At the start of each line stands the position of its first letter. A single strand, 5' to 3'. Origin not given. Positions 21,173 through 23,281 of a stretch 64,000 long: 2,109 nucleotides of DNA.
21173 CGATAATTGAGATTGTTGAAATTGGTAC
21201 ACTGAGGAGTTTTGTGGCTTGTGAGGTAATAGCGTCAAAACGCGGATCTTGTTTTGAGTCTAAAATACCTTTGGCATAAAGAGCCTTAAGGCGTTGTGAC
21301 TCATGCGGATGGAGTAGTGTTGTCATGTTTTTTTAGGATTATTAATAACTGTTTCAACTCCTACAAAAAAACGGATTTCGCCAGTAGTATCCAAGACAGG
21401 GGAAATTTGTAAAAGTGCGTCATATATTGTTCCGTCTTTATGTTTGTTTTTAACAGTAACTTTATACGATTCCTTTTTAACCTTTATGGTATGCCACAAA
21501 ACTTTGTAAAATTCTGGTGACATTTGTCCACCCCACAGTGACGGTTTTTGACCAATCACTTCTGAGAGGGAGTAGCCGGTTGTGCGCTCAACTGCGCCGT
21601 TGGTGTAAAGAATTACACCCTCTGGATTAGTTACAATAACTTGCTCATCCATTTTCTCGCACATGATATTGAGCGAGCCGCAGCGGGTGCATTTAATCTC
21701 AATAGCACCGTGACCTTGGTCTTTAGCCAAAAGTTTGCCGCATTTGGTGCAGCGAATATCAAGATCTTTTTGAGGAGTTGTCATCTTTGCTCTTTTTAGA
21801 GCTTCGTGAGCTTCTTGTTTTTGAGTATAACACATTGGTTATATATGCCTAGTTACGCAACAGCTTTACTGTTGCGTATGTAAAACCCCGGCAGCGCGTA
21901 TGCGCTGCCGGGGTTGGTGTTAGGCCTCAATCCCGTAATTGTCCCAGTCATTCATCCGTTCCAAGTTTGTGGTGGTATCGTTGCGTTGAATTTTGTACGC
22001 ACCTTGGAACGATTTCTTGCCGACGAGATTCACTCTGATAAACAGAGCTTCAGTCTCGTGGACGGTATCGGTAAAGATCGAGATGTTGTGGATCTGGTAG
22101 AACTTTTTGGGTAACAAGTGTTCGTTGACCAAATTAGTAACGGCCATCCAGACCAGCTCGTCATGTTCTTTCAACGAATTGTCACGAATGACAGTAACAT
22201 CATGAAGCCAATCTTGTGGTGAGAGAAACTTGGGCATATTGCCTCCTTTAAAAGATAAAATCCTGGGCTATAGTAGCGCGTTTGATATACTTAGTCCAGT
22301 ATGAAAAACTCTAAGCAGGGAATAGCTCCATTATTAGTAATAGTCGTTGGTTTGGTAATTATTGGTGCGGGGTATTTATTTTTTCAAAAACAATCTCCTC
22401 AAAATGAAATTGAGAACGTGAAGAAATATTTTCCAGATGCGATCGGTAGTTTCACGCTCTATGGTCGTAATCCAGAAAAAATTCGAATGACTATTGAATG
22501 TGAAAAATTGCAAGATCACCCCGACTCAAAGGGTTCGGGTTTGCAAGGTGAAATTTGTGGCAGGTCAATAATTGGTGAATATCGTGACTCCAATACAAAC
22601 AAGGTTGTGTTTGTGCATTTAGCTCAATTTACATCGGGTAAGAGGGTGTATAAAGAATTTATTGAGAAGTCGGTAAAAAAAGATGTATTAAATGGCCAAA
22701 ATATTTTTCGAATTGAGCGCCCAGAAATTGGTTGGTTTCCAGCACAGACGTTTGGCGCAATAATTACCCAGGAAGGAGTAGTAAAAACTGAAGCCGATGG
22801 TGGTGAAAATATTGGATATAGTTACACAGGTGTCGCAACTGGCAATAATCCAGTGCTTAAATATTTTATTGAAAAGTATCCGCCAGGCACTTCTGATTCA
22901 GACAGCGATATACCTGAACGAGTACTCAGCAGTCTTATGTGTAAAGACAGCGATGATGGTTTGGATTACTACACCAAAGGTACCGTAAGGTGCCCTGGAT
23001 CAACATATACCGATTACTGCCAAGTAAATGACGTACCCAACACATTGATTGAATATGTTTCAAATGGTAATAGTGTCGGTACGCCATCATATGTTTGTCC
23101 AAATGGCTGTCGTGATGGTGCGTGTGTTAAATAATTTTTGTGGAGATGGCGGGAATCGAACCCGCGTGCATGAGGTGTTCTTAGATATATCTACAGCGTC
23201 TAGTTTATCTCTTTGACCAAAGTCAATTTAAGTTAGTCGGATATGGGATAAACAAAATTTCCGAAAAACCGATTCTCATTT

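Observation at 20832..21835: Two-gene operon: a GAF protein plus a phage-Mu-Com-like zinc ribbon fused to a PAS domain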

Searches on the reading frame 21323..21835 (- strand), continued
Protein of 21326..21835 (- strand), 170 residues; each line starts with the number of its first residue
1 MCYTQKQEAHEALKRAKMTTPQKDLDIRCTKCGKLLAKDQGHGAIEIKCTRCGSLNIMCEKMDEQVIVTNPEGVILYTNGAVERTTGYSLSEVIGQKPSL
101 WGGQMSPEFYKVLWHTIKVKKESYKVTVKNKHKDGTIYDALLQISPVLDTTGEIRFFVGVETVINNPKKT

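Call 69: find_encoding_contigs(protein=P0001, flank=3000, max_places=4)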
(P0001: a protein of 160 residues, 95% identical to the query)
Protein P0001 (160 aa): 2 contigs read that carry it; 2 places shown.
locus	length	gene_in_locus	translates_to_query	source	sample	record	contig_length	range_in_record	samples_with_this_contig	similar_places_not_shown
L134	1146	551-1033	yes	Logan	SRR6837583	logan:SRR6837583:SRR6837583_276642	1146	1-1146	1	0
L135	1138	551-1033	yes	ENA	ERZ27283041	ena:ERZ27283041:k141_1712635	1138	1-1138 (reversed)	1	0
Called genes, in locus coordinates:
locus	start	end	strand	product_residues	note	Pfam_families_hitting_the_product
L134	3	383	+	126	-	?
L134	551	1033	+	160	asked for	PF10122:Zn_ribbon_Com, PF00989:PAS, PF13426:PAS_9, PF08447:PAS_3 (weak)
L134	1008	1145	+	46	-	?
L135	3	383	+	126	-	?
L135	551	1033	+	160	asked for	PF10122:Zn_ribbon_Com, PF00989:PAS, PF13426:PAS_9, PF08447:PAS_3 (weak)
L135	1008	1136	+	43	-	?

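Call 84: find_encoding_contigs(protein=P0020, flank=1500, max_places=2)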
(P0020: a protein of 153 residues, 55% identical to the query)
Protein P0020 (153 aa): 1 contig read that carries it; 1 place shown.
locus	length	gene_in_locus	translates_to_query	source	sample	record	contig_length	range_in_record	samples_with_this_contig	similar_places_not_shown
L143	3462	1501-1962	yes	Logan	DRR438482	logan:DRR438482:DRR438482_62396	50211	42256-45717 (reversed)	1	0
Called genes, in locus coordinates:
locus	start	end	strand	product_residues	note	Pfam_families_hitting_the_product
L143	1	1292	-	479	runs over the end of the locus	PF07690:MFS_1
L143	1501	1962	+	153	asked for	PF10122:Zn_ribbon_Com, PF08447:PAS_3 (faint), PF00989:PAS, PF08448:PAS_4 (weak), PF13426:PAS_9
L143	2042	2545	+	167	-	PF01590:GAF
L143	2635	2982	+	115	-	PF08818:DUF1801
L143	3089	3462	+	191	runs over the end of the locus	-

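Call 85: find_encoding_contigs(protein=P0012, flank=1500, max_places=2)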
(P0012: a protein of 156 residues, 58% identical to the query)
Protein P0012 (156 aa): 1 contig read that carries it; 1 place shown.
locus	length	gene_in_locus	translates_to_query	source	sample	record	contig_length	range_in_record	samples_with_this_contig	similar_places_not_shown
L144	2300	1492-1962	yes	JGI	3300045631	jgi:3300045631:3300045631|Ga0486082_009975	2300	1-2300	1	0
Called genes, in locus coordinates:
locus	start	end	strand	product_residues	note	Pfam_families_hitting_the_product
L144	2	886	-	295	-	?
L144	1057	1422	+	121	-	PF00072:Response_reg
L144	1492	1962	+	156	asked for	PF10122:Zn_ribbon_Com (weak), PF00989:PAS, PF13426:PAS_9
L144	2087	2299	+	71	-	?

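Call 88: find_encoding_contigs(protein=window:21323-21784:-, flank=1000, max_places=3)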
Protein window:21323-21784:- (153 aa): no gene with exactly this product is on record in the collection.

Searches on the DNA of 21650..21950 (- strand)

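Call 53: build_rna_model(alignment_id=A2, structure=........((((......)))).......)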
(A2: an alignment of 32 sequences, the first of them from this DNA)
Model R1 built from alignment A2 (32 sequences, 29 columns); structure: as given.
model positions 28; base pairs 4; branch points 0; effective number of sequences 32; information 0.844 bits per position. Calibrated on 0.2 Mb of random sequence (short: E-values are rough).
structure used (alignment columns):
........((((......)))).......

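Call 56: search_with_rna_model(model_id=R1, source=L133, filters=off, max_evalue=10, show_alignments=3)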
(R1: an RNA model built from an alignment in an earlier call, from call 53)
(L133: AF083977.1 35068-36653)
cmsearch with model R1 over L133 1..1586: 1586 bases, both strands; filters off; matches with E-value up to 10: 6.
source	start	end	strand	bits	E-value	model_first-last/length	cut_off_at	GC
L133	802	830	+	7.8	0.44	1-28/28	no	0.59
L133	1416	1443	+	4.3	5.6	1-28/28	no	0.43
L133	775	800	-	4.2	6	1-28/28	no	0.54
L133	845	865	+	4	6.8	1-28/28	no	0.29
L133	577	606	+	3.9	7.1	1-28/28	no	0.3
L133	158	184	-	3.8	7.8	1-28/28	no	0.41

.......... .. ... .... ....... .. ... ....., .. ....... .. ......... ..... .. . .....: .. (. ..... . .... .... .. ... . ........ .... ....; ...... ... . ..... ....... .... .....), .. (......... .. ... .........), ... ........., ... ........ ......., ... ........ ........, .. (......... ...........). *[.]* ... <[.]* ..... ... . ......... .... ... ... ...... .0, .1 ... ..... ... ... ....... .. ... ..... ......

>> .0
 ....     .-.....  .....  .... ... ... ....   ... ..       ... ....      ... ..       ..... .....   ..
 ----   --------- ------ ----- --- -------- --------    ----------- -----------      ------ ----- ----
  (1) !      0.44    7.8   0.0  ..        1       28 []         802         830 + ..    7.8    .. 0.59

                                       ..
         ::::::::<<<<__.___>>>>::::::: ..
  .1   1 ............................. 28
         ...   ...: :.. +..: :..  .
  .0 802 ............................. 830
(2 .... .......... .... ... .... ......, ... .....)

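Call 57: search_with_rna_model(model_id=R1, source=window, filters=off, max_evalue=10, show_alignments=2)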
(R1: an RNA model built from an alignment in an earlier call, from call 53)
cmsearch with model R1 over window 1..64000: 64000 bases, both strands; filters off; matches with E-value up to 10: 7.
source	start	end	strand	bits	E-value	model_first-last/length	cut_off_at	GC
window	21793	21820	-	31.3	9.1e-07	1-28/28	no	0.36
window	60758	60785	+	12.4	0.68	1-28/28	no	0.46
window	3007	3034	+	11.1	1.7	1-28/28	no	0.32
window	62244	62264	+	10.4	2.8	1-28/28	no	0.33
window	43051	43078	+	10.3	3.1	1-28/28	no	0.36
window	28676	28702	-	9.9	4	1-28/28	no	0.33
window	63245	63272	-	8.9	8.5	1-28/28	no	0.54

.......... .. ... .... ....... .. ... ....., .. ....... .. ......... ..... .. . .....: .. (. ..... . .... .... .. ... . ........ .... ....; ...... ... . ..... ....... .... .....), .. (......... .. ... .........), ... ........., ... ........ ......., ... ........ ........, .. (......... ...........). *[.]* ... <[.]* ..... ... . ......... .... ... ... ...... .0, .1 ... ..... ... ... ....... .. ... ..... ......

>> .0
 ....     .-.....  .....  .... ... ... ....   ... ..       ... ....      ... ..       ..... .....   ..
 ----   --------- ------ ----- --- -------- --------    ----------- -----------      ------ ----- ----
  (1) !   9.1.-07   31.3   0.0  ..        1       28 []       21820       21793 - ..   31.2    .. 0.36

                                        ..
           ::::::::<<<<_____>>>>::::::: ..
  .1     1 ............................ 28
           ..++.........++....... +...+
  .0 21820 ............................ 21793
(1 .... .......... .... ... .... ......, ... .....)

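Call 59: search_with_rna_model(model_id=R1, sources=[L001, L002, L003, L004, L005, L006, L007, L008, L009, L010, L011, L012, L013, L014, L015, L016, L017, L018, L019, L020, L021, L074, L075, L076, L077, L082, L022, L023, L024, L025, L026, L027, L028, L030, L031, L032, L033, L034, L035, L036, L037, L038, L039, L040, L041, L042, L043, L044, L045, L046, L047, L048, L049, L050, L051, L052, L053, L054, L055, L056, L057, L058, L059, L060, L061, L062, L063, L064, L065, L066, L067, L068, L069, L070, L071, L072, L073, L083, L084, L085, L086, L088, L089, L091, L092, L093, L094, L096, L097, L098, L099, L100, L101, L102, L103, L104, L106, L107, L109, L110], max_evalue=1)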
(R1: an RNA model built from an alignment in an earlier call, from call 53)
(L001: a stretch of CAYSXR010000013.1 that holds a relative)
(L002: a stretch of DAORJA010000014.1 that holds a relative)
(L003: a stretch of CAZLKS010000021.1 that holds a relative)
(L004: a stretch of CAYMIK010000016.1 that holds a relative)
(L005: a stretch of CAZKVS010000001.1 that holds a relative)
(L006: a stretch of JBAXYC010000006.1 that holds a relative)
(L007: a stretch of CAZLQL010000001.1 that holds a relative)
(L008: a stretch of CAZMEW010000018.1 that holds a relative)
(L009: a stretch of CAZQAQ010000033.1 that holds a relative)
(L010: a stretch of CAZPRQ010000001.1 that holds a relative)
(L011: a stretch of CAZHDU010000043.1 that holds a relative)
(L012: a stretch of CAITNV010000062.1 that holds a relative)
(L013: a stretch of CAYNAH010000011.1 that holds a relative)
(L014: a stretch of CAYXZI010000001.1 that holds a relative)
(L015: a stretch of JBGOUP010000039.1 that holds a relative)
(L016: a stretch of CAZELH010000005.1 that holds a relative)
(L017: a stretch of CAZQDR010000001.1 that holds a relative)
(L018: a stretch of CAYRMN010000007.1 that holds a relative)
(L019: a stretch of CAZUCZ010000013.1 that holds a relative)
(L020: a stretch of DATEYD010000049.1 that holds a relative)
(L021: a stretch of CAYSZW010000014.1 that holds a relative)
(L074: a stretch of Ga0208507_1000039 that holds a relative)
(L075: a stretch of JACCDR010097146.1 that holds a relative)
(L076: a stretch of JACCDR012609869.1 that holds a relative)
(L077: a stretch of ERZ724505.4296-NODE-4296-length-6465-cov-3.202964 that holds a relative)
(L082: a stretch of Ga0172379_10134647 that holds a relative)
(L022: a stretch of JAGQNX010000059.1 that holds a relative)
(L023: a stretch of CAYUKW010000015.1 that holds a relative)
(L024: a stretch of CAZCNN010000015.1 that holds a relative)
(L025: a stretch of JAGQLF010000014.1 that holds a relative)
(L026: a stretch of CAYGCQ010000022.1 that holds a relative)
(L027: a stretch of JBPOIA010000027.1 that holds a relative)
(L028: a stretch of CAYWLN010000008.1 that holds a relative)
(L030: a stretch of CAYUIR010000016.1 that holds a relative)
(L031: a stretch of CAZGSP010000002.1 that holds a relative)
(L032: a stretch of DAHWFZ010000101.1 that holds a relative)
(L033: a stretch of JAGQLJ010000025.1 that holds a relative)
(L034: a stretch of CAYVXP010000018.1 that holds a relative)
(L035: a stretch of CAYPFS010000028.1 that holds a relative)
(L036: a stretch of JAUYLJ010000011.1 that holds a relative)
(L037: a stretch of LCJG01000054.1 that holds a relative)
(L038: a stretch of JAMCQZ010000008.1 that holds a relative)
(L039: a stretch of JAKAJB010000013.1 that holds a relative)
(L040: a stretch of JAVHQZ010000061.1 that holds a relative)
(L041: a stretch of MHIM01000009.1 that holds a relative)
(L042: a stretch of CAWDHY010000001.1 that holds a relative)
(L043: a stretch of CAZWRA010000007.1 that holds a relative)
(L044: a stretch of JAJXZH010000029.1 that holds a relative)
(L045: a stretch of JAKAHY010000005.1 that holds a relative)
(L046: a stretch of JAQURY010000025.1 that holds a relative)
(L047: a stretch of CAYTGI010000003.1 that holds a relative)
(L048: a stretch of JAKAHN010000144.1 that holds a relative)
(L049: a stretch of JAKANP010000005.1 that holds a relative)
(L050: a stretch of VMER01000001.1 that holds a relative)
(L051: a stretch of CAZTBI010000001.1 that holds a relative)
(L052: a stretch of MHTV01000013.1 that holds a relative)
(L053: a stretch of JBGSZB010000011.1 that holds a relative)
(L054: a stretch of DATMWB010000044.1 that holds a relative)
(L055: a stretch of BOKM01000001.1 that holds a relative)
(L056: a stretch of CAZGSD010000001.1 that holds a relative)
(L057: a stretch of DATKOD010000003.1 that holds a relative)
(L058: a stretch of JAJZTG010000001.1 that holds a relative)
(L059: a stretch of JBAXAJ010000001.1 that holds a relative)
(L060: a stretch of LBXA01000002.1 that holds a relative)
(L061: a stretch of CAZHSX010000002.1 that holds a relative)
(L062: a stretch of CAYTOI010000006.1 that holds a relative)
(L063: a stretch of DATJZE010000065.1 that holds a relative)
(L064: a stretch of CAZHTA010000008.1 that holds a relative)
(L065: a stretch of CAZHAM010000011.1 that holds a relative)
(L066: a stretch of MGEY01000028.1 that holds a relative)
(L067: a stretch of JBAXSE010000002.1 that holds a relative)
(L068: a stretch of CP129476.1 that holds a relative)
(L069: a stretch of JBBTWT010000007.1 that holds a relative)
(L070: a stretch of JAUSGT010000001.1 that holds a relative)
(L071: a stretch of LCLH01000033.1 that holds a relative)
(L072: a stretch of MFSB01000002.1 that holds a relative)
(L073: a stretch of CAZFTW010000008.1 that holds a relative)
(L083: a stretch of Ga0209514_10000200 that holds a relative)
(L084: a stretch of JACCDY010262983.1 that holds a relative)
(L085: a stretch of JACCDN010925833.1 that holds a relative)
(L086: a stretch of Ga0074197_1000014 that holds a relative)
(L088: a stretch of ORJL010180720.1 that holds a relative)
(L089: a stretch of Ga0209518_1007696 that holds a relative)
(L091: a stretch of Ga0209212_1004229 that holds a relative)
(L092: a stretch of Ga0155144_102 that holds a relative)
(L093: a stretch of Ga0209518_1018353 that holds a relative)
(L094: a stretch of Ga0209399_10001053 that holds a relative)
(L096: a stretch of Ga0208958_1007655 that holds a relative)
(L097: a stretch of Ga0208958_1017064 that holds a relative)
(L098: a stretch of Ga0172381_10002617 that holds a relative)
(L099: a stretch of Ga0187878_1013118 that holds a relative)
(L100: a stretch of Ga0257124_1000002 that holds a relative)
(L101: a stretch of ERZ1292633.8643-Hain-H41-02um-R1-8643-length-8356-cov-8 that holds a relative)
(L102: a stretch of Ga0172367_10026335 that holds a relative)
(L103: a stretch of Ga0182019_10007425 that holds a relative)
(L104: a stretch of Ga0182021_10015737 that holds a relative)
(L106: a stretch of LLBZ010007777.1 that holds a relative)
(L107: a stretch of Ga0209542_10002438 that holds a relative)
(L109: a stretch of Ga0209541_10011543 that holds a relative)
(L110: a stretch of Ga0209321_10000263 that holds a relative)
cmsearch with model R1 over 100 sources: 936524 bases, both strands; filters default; matches with E-value up to 1: 32.
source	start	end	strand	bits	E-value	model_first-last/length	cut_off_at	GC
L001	5933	5960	+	32.7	4.8e-06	1-28/28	no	0.32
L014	6461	6489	+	30.7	2e-05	1-28/28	no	0.34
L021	5856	5884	+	29.9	3.6e-05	1-28/28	no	0.31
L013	6438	6466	+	29.3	5.4e-05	1-28/28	no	0.38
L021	6468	6495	+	28.8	7.7e-05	1-28/28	no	0.32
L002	6532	6560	+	28.6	8.7e-05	1-28/28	no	0.38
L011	518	545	+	28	0.00013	1-28/28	no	0.46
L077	1385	1413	+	27.4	0.00021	1-28/28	no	0.45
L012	6451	6478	+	27.1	0.00025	1-28/28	no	0.39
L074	5016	5044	+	27.1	0.00026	1-28/28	no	0.34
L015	192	219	+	26.8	0.00033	1-28/28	no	0.46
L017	6445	6472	+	26.8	0.00033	1-28/28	no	0.43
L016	976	1003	+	26.1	0.00055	1-28/28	no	0.43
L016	428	456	+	25.6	0.00076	1-28/28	no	0.45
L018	5928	5956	+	25.4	0.00091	1-28/28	no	0.59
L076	936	964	+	25.1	0.0011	1-28/28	no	0.45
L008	6461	6489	+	24.8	0.0013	1-28/28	no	0.45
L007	5938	5965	+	24.1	0.0023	1-28/28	no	0.32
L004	1300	1327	+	24.1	0.0023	1-28/28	no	0.5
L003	1135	1163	+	24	0.0025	1-28/28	no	0.48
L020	3472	3499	+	23.9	0.0025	1-28/28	no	0.5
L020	2929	2957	+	23.1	0.0046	1-28/28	no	0.52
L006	3703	3730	+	22.6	0.0065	1-28/28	no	0.43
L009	3280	3307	+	21.3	0.017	1-28/28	no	0.43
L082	574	602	+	20.9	0.023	1-28/28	no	0.48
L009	3756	3784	+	20.5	0.029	1-28/28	no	0.24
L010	5908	5935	+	19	0.088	1-28/28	no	0.5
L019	5707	5732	+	18.7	0.11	1-28/28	no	0.38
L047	8266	8295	+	16.6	0.47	1-28/28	no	0.2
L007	568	600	+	16.6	0.48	1-28/28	no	0.39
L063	6741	6768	+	16.5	0.53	1-28/28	no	0.43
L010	6447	6474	+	16.2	0.62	1-28/28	no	0.5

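Call 77: search_rna_families(source=window, start=21650, end=21950, threshold=evalue, max_evalue=1)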
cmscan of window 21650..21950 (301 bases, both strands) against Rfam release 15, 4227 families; matches with E-value up to 1: 4.
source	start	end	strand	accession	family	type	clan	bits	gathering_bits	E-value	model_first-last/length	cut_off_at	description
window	21886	21913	+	RF01793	ffh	Gene; sRNA;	-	19.7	35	0.17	17-43/52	no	ffh sRNA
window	21809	21934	-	RF00540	snopsi18S-1854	Gene; snRNA; snoRNA; HACA-box;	-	19.6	40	0.63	1-156/156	no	Small nucleolar RNA psi18S-1854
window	21871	21925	+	RF02067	STnc310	Gene; sRNA;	-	17.4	40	0.7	1-61/61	no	Salmonella enterica sRNA STnc310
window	21884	21915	+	RF04099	MIR837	Gene; miRNA;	-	16.8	117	0.95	1-122/122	no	MIR837 microRNA precursor family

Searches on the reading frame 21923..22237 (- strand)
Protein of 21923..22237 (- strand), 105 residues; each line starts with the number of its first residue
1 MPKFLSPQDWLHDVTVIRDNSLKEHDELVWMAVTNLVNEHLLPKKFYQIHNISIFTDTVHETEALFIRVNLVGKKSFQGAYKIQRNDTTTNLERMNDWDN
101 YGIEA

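Call 3: search_protein_families(library=pfam, proteins=[window:21923-22237:-], max_evalue=1)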
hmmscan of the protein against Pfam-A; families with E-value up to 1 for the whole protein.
window:21923-22237:- (105 aa): 0 families

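Call 4: search_protein_families(library=ncbifam, proteins=[window:21923-22237:-], max_evalue=1)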
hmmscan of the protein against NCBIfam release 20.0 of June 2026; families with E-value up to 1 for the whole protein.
window:21923-22237:- (105 aa): 1 family
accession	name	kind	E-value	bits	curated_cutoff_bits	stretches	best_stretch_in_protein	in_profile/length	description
NF009566.0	PRK13020.1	equivalog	0.1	11.8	180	1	13-93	105-182/206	riboflavin synthase subunit alpha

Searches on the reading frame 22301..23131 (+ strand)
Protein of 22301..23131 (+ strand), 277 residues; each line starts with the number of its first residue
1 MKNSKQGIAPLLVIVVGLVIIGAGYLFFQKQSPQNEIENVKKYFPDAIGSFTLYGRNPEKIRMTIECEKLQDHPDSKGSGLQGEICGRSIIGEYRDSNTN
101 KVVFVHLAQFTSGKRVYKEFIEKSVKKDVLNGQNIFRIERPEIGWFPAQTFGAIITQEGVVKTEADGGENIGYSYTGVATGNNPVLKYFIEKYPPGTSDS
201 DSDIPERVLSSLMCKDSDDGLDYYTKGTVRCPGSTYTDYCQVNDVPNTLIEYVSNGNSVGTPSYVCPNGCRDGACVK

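Call 3: search_protein_families(library=pfam, proteins=[window:22301-23131:+], max_evalue=1)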
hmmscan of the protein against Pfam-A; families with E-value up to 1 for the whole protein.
window:22301-23131:+ (277 aa): 1 family
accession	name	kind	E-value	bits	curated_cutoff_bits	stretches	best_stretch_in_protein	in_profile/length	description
PF11384.13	DUF3188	-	0.16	12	24.6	1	3-31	19-47/50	Protein of unknown function (DUF3188)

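Call 4: search_protein_families(library=ncbifam, proteins=[window:22301-23131:+], max_evalue=1)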
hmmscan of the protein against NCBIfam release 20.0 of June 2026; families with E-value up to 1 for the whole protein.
window:22301-23131:+ (277 aa): 0 families
